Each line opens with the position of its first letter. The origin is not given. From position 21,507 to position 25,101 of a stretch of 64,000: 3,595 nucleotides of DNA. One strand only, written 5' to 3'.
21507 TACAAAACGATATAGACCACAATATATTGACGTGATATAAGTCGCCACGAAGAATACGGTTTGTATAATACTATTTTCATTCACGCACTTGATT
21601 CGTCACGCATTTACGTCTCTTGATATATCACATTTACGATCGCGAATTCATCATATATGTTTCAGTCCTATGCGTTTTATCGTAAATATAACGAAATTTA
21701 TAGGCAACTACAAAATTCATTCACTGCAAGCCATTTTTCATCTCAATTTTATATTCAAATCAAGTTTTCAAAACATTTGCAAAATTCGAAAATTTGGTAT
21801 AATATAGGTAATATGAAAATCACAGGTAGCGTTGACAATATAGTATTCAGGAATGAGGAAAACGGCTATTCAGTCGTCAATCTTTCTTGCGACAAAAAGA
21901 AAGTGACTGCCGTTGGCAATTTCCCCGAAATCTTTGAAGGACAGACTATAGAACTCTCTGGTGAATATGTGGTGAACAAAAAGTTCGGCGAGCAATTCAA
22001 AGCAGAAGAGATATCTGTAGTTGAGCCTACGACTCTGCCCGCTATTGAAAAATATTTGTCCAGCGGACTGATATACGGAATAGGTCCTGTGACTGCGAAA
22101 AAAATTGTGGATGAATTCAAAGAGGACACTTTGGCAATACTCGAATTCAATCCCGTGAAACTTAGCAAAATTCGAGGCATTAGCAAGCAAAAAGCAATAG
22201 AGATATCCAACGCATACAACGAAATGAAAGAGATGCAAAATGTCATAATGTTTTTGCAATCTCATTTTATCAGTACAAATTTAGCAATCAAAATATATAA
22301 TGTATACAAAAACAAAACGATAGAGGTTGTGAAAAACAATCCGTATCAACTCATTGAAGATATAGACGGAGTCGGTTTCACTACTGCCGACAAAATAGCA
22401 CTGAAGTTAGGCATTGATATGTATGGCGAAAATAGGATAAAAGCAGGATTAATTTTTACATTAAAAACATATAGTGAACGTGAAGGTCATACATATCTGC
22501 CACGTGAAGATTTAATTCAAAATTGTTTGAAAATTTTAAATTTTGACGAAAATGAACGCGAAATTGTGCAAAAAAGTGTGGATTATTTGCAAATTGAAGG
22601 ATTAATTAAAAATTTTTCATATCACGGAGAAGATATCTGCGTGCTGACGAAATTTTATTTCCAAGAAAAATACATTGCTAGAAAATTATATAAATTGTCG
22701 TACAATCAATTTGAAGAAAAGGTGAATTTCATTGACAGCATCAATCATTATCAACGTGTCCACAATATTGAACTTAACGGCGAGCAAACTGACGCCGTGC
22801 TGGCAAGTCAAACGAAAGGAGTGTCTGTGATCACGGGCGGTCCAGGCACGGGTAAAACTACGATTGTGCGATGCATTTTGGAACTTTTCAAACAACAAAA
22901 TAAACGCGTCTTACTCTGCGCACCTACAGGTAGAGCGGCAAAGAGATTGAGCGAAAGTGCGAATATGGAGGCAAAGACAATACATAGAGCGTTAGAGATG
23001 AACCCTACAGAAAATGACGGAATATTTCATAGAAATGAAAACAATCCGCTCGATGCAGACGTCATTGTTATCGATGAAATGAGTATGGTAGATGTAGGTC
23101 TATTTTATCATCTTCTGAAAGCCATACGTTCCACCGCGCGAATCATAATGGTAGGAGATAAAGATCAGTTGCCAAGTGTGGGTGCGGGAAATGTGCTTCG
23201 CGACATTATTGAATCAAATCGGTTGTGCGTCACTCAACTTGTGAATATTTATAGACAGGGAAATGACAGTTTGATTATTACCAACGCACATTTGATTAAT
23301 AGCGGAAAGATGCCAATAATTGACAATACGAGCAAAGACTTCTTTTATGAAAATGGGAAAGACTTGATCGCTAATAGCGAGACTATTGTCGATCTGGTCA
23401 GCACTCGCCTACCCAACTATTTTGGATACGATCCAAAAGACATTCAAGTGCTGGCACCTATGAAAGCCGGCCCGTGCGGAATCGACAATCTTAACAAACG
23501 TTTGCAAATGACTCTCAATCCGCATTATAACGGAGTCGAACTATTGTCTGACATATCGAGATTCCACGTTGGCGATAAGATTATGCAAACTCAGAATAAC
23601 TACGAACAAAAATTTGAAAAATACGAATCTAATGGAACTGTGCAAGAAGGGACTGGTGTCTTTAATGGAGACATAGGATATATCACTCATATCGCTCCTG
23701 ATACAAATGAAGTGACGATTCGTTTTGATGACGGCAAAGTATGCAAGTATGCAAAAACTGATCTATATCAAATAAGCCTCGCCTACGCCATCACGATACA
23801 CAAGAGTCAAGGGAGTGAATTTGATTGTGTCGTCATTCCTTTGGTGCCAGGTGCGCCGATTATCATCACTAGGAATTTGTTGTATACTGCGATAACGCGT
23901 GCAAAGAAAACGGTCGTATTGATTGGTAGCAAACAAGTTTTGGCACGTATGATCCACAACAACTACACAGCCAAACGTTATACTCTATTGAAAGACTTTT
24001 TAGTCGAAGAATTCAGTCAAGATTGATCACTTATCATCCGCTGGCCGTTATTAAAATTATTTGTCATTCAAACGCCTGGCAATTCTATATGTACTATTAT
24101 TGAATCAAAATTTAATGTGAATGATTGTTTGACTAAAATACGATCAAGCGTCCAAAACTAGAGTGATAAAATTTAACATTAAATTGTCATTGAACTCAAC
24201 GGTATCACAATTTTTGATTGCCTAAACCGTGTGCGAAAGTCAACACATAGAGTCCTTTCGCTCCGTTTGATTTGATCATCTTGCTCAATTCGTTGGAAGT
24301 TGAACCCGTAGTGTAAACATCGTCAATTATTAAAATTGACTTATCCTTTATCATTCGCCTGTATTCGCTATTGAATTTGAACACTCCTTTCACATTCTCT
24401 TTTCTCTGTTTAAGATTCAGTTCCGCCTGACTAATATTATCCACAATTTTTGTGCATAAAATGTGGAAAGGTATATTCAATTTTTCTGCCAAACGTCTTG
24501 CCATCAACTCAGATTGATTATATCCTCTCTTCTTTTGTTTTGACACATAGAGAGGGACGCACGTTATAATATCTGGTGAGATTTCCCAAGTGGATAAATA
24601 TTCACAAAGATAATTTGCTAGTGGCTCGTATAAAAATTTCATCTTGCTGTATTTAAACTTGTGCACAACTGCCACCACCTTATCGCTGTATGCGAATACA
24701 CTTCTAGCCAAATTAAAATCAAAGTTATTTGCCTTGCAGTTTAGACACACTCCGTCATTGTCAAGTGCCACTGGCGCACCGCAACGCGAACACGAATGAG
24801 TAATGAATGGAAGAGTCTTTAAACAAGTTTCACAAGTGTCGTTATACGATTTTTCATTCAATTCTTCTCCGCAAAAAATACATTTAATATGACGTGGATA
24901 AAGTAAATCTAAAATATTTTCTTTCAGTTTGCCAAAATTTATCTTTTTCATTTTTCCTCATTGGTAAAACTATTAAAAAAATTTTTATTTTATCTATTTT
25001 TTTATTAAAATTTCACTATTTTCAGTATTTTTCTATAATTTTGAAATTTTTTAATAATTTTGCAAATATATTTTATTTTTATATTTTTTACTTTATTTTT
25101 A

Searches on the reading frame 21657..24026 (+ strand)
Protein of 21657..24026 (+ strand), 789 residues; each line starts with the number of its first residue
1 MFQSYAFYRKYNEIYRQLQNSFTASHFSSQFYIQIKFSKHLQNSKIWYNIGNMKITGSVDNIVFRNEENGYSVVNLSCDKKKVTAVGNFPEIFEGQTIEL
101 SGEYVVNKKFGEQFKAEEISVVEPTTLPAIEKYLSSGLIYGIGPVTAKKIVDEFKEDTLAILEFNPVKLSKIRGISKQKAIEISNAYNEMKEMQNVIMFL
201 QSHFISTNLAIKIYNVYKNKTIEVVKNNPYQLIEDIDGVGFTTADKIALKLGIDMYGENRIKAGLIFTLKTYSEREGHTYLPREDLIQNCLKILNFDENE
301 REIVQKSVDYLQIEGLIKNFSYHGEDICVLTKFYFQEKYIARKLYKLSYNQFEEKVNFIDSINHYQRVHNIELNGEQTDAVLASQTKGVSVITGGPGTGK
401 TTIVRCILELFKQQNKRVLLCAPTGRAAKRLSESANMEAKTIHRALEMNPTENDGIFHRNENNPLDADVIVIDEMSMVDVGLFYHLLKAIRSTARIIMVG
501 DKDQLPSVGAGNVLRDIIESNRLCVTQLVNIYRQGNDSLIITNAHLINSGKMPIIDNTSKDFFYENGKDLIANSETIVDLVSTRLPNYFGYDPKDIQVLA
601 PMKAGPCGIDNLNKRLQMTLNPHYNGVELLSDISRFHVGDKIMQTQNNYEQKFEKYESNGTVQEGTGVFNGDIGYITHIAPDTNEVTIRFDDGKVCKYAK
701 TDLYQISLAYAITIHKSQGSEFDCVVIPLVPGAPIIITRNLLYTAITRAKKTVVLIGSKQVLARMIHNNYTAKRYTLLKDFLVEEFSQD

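Call 96: search_protein_families(library=pfam, proteins=[window:21657-24026:+], max_evalue=0.01)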
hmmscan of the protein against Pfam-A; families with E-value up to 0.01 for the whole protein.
window:21657-24026:+ (789 aa): 27 families (the best 25 are shown)
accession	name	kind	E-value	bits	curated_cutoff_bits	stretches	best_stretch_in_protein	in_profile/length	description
PF13245.12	AAA_19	-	8e-45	152.7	25.1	1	377-509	1-133/134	AAA domain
PF13604.12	AAA_30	-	2.9e-43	148.3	27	1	372-556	1-178/191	AAA domain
PF14490.11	HHH_RecD2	-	3.1e-38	130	27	2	189-280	1-92/92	ATP-dependent RecD2 DNA helicase HHH domain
PF23139.1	OB_YrrC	-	2.1e-23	82.5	27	1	54-124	3-76/76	ATP-dependent DNA helicase YrrC, OB-fold domain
PF18335.7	SH3_13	-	8.7e-19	67.5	41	1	612-690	1-65/65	ATP-dependent RecD-like DNA helicase SH3 domain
PF13538.12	UvrD_C_2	-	1e-17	64.2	27.4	1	708-756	1-52/52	UvrD-like helicase C-terminal domain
PF01443.25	Viral_helicase1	-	2.6e-15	57.3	21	2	391-545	2-138/228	Viral superfamily 1 RNA helicase core domain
PF13086.12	AAA_11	-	3.3e-12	47.1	27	1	373-431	2-68/257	AAA domain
PF05970.20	PIF1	-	6.3e-07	29.6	25.9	1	380-492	16-128/223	PIF1-like helicase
PF13401.12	AAA_22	-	1.8e-06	28.7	27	1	385-501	3-123/130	AAA domain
PF05127.21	NAT10_TcmA_helicase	-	3.1e-06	27.6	22.7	1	391-491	1-114/176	RNA cytidine acetyltransferase NAT10/TcmA, helicase domain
PF14520.12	HHH_5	-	5.9e-06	27.1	27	1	141-183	9-51/57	Helix-hairpin-helix domain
PF00580.27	UvrD-helicase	-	1.5e-05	25.3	23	1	373-437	1-67/271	UvrD/REP helicase N-terminal domain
PF09848.15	SLFN-g3_helicase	-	6.2e-05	22.9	24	1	388-474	2-87/354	Schlafen group 3, DNA/RNA helicase domain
PF13361.12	UvrD_C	-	0.00048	20.1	25.6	1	712-759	290-349/350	UvrD-like helicase C-terminal domain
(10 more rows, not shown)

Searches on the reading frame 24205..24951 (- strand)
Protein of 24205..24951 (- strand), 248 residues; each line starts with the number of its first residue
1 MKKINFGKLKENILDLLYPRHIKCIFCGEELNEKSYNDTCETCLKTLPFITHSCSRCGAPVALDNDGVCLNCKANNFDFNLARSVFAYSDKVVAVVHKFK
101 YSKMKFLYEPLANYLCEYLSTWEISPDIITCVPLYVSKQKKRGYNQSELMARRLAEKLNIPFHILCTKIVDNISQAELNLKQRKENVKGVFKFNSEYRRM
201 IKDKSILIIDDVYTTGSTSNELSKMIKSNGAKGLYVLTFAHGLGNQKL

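Call 58: find_related_loci(query=window:24205-24951:-, collection=genome_contigs, flank=7000)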
Query window:24205-24951:- (248 aa) in genome_contigs; peptide patterns used: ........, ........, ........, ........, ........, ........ (x = any residue, [..] = any of these).
378 stretches matched a pattern; 249 encode a relative of the query (tblastn E <= 1e-3); the best 80 are kept; 80 distinct loci.
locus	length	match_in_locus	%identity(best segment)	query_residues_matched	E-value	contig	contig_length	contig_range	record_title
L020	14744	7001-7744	88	1-248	2e-151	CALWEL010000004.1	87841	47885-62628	MAG: uncultured Clostridia bacterium isolate BRZ_AM__bin38 genome assembly, contig: BRZ_AM__NODE_323_length_87841_cov_8.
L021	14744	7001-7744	81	1-248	2e-137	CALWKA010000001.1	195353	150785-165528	MAG: uncultured Clostridia bacterium isolate BRZ_DD__bin44 genome assembly, contig: BRZ_DD__NODE_68_length_195353_cov_8.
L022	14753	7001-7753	71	1-248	2e-122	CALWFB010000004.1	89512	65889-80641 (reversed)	MAG: uncultured Clostridia bacterium isolate BRZ_FV__bin19 genome assembly, contig: BRZ_FV__NODE_294_length_89512_cov_6.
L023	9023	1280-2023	69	1-248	3e-120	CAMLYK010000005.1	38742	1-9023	MAG: uncultured Clostridia bacterium isolate ERR4304452_bin.33_MetaWRAP_v1.1_MAG genome assembly, contig: NODE_1093_leng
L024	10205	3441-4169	55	3-245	8e-93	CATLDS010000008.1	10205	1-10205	MAG TPA_asm: uncultured Christensenellaceae bacterium isolate MGG12687_1680015473 genome assembly, contig: ERR3199691_34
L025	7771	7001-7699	53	14-246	5e-86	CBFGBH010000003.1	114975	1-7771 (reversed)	MAG: Candidatus Onthoplasma sp. isolate ena-SAMPLE-TAB-24-07-2025-15:39:17:980-14992 genome assembly, contig: opera_cont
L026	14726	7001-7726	48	6-248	5e-69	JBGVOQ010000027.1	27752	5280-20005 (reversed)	MAG: Candidatus Onthoplasma sp. isolate fecal_MAG_207 fecal_MAG_207_contig_0027, whole genome shotgun sequence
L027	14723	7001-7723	49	7-248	3e-67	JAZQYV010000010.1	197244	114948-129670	MAG: Candidatus Onthoplasma sp. isolate T1900045159_TC20190153.MAGScoT_cleanbin_000019 SGB_5016_k141_1870349, whole geno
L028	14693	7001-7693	39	16-246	3e-46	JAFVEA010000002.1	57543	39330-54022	MAG: Clostridia bacterium isolate RGIG5085 Roe_deer_Rumen.Co__c107142, whole genome shotgun sequence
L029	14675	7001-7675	36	7-240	7e-42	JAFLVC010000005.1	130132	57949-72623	MAG: Clostridiales bacterium isolate HAN095 Seq5, whole genome shotgun sequence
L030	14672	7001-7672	36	8-231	2e-40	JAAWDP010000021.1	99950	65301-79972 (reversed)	MAG: Clostridia bacterium isolate ABMPRH_118_0 k141_808590, whole genome shotgun sequence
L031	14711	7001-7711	33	9-242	4e-40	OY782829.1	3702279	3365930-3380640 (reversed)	MAG: Anaerovoracaceae bacterium isolate 4d0eff97-7de3-49ad-953d-66426f0db4f8 genome assembly, chromosome: 1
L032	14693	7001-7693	34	8-244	3e-40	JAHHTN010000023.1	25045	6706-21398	MAG: Faecalimonas sp. isolate MAG083 MAG083_23, whole genome shotgun sequence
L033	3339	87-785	32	13-242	1e-37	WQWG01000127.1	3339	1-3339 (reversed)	MAG: Clostridiales bacterium isolate Emb289P1bin7 Ga0123355_10164020, whole genome shotgun sequence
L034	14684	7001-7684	34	11-244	2e-37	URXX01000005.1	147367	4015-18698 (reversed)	uncultured Lachnospiraceae bacterium isolate UMGS1451 genome assembly, contig: NODE_62_length_147367_cov_428.287976, who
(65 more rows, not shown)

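Call 96: search_protein_families(library=pfam, proteins=[window:24205-24951:-], max_evalue=0.01)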
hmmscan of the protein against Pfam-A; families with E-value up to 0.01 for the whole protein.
window:24205-24951:- (248 aa): 5 families
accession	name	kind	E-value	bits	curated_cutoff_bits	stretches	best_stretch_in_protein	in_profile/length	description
PF18912.6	DZR_2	-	1.1e-10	41.6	27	1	13-72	1-55/56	Double zinc ribbon domain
PF00156.33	Pribosyltran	-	7.1e-06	25.9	26.3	1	147-233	40-119/158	Phosphoribosyl transferase domain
PF15610.12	PRTase_3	-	0.0008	19.3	28.7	1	169-240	104-173/264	PRTase ComF-like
PF12773.13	DZR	-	0.0013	19.3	27.3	1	24-72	1-44/45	Double zinc ribbon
PF24390.1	PRTase-CE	-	0.003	17.9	27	1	140-246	74-153/253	PRTase-CE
